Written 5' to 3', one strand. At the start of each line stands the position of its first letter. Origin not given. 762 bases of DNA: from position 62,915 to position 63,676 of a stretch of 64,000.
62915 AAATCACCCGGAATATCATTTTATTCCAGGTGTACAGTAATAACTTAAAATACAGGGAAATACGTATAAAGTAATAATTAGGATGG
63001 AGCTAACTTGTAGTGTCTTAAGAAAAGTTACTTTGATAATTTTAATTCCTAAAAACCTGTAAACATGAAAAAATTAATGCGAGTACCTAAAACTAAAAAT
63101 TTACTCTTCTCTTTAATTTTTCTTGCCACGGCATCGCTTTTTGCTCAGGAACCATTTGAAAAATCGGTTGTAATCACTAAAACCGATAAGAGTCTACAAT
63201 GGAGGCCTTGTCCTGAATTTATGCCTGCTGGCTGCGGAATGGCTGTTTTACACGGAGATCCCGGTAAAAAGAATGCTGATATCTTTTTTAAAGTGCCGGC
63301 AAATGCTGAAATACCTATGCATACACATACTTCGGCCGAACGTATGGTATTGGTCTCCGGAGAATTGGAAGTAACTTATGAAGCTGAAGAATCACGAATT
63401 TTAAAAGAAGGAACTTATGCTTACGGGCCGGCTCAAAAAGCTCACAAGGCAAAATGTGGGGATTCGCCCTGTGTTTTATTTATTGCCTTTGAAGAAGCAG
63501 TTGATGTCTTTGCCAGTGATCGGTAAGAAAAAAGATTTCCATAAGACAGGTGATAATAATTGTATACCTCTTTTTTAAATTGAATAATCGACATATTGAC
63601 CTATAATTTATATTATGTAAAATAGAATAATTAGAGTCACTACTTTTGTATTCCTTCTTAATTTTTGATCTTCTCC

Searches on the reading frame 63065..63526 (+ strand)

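Call 53: search_protein_families(library=pfam, proteins=[window:63065-63526:+], max_evalue=0.001)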
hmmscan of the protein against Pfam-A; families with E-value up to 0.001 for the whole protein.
window:63065-63526:+ (153 aa): 3 families
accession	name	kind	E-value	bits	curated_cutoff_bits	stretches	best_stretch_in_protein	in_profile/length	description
PF12973.13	Cupin_7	-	3.5e-11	43.3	27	1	41-142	8-101/105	ChrR Cupin-like domain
PF07883.17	Cupin_2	-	2.5e-09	37.2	27.2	1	74-139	2-67/70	Cupin domain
PF14499.12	DUF4437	-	2.1e-08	34.1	24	1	33-140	133-241/250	Domain of unknown function (DUF4437)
